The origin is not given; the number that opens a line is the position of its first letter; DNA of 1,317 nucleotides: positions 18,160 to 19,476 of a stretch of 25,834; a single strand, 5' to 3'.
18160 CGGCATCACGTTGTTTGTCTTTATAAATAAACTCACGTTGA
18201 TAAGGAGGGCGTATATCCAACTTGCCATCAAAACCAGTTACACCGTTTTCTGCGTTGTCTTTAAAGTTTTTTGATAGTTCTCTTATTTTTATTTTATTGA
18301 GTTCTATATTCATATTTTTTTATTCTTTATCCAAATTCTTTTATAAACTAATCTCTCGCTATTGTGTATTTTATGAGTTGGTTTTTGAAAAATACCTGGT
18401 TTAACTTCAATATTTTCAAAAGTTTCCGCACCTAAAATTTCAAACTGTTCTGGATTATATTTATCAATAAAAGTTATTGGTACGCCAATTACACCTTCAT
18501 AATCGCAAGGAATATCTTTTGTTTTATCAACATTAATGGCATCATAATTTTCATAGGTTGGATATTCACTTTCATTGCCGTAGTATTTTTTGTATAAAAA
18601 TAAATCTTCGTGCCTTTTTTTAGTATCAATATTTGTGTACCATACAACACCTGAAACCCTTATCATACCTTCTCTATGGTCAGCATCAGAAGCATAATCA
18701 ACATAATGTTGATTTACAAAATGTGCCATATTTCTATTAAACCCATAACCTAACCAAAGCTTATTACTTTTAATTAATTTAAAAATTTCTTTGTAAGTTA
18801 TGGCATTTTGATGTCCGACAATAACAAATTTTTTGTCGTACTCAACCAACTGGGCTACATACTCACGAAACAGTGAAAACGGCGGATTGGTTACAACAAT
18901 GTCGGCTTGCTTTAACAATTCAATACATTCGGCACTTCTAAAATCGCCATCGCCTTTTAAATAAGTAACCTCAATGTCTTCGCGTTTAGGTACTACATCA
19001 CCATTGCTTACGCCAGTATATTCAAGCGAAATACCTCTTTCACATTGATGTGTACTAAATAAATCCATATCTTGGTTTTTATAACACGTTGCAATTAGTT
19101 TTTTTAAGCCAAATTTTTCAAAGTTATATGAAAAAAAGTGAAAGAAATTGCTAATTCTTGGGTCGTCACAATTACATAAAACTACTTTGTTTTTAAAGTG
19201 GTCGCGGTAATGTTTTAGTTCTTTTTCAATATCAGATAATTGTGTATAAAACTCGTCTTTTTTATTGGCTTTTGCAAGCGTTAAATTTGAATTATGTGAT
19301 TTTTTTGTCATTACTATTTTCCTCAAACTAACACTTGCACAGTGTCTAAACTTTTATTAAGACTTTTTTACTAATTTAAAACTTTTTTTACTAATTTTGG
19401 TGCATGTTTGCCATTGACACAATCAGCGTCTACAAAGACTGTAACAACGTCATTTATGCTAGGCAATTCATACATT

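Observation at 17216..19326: Translationally coupled EcoRI-like N6A methyltransferase plus DUF262(ParB/GmrS-like)-HNH nuclease: a restriction-modification-like module of unusual architecture, inserted between fabD and clpX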

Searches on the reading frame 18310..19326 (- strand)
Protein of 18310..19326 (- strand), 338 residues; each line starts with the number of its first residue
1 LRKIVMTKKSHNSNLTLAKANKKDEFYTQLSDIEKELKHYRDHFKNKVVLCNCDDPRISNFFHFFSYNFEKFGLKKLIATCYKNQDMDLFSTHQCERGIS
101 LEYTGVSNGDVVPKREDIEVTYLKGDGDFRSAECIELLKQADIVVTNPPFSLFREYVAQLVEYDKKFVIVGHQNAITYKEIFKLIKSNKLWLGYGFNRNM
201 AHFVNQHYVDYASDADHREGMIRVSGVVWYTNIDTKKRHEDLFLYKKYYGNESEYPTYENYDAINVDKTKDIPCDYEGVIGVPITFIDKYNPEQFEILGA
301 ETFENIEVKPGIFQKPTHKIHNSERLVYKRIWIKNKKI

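Call 3: search_protein_families(library=pfam, proteins=[window:18310-19326:-], max_evalue=0.01)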
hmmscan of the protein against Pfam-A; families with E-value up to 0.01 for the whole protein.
window:18310-19326:- (338 aa): 1 family
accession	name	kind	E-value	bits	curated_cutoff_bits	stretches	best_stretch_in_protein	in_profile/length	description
PF13651.11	EcoRI_methylase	-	6.2e-133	443.8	26.4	1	14-336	1-345/345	Adenine-specific methyltransferase EcoRI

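Call 4: search_protein_families(library=padloc, proteins=[window:18310-19326:-], max_evalue=0.01)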
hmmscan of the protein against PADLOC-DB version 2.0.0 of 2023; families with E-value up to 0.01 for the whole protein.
window:18310-19326:- (338 aa): 1 family
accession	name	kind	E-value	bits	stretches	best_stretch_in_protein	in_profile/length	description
PDLC03297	MTase_II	-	3.5e-122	406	1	6-337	1-329/332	Type II methyltransferase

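Call 5: search_protein_families(library=ncbifam, proteins=[window:18310-19326:-], max_evalue=0.01)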
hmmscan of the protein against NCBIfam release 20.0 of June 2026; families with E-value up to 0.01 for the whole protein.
window:18310-19326:- (338 aa): 0 families

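Call 8: search_solved_structures(query=window:18310-19326:-, max_evalue=0.01, show_alignments=1)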
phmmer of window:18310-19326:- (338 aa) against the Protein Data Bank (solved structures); distinct sequences matched with E-value up to 0.01: 0.

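Call 28: search_dna_similar(query=window:18310-19326:-, collection=plasmids, mode=protein, max_rows=60)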
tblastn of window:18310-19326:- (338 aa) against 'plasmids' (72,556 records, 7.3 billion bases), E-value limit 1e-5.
Records with a match: 98; places in all: 105; records where one place covers at least 80% of the query: 64.
Best place of each record, by identity: 60-80% 13; <60% 85.
By first word of the organism name: Lactococcus 21; Enterococcus 12; Lactiplantibacillus 9; Escherichia 6; Raoultella 4; Klebsiella 3; Variovorax 3; Leuconostoc 3; Rhodococcus 3; Apilactobacillus 3; and 25 more.
By predicted mobility (MOB-suite, as given by PLSDB): mobilizable 50; non-mobilizable 34; conjugative 14.
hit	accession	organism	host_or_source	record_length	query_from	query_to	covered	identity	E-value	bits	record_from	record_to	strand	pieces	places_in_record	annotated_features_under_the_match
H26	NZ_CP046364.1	Macrococcoides canis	dog,swabs,ear infection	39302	14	338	96%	64.9%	7e-140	444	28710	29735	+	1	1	adenine-specific methyltransferase EcoRI family protein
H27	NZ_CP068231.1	Aeromonas caviae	combined sewer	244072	5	338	99%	60.8%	2e-135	431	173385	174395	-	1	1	adenine-specific methyltransferase EcoRI family protein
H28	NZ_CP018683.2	Vibrio harveyi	Trachinotus ovatus,liver of diseased ...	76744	1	336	99%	59.5%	8e-129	412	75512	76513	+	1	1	adenine-specific methyltransferase EcoRI family protein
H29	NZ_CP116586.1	Enterococcus dispar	Bos taurus,whole organism,fecal sample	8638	10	304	87%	64.5%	2e-118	382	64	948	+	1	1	adenine-specific methyltransferase EcoRI family protein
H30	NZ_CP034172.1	Chryseobacterium taklimakanense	Homo sapiens,Blood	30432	14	299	84%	65.5%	4e-95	375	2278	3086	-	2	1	none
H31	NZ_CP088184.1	Enterococcus hirae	Sus scrofa domesticus,whole ...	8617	10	304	87%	62.8%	1e-115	375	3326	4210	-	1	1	adenine-specific methyltransferase EcoRI family protein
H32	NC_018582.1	Gordonia sp. KTR9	-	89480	4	299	88%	60.3%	1e-112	366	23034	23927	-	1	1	adenine-specific methyltransferase EcoRI family protein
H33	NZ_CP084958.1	Sulfitobacter indolifex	cell culture,Seawater from the North ...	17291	4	305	89%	58.5%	3e-109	356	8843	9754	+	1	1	adenine-specific methyltransferase EcoRI family protein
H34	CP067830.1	Klebsiella pneumoniae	Homo sapiens,urine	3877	1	338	100%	50.9%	2e-103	336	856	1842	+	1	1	adenine-specific methyltransferase EcoRI family protein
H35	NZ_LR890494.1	Klebsiella pneumoniae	Homo sapiens,urine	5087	6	338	99%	51.6%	4e-99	327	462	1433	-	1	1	adenine-specific methyltransferase EcoRI family protein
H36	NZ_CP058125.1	Klebsiella michiganensis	culture,Freshwater sample from upstream ...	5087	6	338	99%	51.6%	4e-99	327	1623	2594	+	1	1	adenine-specific methyltransferase EcoRI family protein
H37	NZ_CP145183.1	Raoultella ornithinolytica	Hospital waste water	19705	6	338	99%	51.6%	6e-99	327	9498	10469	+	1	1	adenine-specific methyltransferase EcoRI family protein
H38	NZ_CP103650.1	Escherichia coli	Homo sapiens,blood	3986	5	338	99%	50.6%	2e-99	325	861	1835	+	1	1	adenine-specific methyltransferase EcoRI family protein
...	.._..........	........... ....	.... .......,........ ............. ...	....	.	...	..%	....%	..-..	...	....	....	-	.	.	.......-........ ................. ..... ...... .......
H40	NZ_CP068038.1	Escherichia coli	swine,intestinal tract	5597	5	338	99%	50.6%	1e-98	325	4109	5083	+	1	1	adenine-specific methyltransferase EcoRI family protein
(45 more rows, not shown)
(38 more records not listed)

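Call 30: get_annotated_region(hit=H39, flank=3000)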
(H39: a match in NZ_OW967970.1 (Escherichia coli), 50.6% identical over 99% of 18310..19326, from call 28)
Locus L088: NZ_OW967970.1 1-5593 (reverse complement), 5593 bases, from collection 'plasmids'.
description: Escherichia coli isolate 648 plasmid P4, complete sequence
organism: Escherichia coli (NCBI taxid 562)
taxonomy: Bacteria; Pseudomonadota; Gammaproteobacteria; Enterobacterales; Enterobacteriaceae; Escherichia; Escherichia coli
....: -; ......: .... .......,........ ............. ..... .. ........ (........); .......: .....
typing (MOB-suite, as given by PLSDB): mobilizable; replicon rep_cluster_2350; relaxase MOBP,MOBP
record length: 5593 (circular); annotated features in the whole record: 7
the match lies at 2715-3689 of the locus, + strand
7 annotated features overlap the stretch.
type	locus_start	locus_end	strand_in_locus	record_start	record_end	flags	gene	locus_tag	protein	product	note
CDS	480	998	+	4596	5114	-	-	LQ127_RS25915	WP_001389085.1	MbeB family mobilization protein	-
CDS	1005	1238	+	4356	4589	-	-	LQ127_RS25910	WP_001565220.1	MbeD family mobilization/exclusion protein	-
CDS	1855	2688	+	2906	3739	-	-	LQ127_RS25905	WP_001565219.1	type-2 restriction enzyme EcoRI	-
CDS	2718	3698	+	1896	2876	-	-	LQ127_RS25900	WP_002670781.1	adenine-specific methyltransferase EcoRI family protein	-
CDS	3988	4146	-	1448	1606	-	-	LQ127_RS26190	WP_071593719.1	replication initiation protein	-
CDS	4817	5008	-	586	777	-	-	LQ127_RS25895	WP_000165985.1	Rop family plasmid primer RNA-binding protein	-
CDS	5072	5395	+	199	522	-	-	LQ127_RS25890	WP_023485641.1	MobC family plasmid mobilization relaxosome protein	-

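Call 31: get_annotated_region(hit=H26, flank=4000)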
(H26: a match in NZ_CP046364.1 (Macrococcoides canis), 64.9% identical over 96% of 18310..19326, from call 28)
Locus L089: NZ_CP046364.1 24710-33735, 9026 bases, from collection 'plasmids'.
description: Macrococcoides canis strain Epi0082 plasmid pMiCAN82a, complete sequence
organism: Macrococcoides canis (NCBI taxid 1855823)
taxonomy: Bacteria; Bacillota; Bacilli; Bacillales; Staphylococcaceae; Macrococcoides; Macrococcoides canis
host: -; source: dog,swabs,ear infection; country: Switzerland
typing (MOB-suite, as given by PLSDB): non-mobilizable
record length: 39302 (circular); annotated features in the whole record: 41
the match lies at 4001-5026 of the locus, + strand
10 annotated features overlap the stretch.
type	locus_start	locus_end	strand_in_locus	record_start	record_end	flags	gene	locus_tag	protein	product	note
CDS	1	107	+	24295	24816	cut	-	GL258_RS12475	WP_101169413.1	hypothetical protein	-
CDS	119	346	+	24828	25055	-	-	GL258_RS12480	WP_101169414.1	hypothetical protein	-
CDS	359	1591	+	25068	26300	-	-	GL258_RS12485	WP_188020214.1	conjugal transfer protein TrbL family protein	-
CDS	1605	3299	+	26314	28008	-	-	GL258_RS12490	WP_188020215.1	hypothetical protein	-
CDS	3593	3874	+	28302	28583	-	-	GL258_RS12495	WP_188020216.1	hypothetical protein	-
CDS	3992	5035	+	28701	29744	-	-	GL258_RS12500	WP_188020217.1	adenine-specific methyltransferase EcoRI family protein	-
CDS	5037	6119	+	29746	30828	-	-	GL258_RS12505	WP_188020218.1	DUF262 domain-containing protein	-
CDS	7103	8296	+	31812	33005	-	-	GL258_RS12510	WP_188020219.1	macrolide efflux MFS transporter Mef(F)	-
predicted_resistance_gene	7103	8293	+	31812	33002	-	mef(F)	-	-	macrolide efflux MFS transporter Mef(F)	predicted by amrfinderplus; class MACROLIDE; identity 100.0%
predicted_resistance_gene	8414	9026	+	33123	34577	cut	msr(G)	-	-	ABC-F type ribosomal protection protein Msr(G)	predicted by amrfinderplus; class MACROLIDE/STREPTOGRAMIN; identity 100.0%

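Call 32: get_annotated_region(hit=H28, flank=4000)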
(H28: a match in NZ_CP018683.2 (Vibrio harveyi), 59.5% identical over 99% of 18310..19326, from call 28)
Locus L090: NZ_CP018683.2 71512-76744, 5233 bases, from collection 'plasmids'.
description: Vibrio harveyi strain QT520 plasmid p2, complete sequence
organism: Vibrio harveyi (NCBI taxid 669)
taxonomy: Bacteria; Pseudomonadota; Gammaproteobacteria; Vibrionales; Vibrionaceae; Vibrio; Vibrio harveyi
host: -; source: Trachinotus ovatus,liver of diseased deep sea cage-cultured grouper; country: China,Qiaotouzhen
typing (MOB-suite, as given by PLSDB): conjugative; replicon rep_cluster_1500; relaxase MOBF; mating-pair formation MPF_F
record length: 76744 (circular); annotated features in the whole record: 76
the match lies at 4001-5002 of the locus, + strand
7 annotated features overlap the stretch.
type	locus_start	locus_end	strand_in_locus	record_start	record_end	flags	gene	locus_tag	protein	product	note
CDS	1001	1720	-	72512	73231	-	-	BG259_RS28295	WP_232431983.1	FRG domain-containing protein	-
CDS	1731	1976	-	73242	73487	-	-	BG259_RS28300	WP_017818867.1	hypothetical protein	-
CDS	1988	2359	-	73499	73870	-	-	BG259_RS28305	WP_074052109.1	hypothetical protein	-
CDS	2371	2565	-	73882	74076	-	-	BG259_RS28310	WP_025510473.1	hypothetical protein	-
CDS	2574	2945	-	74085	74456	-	-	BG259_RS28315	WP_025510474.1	DNA-binding protein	-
CDS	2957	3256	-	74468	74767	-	-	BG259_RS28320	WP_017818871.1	type II toxin-antitoxin system HigB family toxin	-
CDS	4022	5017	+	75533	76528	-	-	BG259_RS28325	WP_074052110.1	adenine-specific methyltransferase EcoRI family protein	-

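Call 52: search_protein_families(library=phrogs, proteins=[window:18310-19326:-], max_evalue=0.001)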
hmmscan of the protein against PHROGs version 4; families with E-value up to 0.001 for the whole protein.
window:18310-19326:- (338 aa): 1 family
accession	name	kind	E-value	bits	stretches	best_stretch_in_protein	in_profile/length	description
phrog_799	-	other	1.5e-07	32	1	6-169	195-314/458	DNA methyltransferase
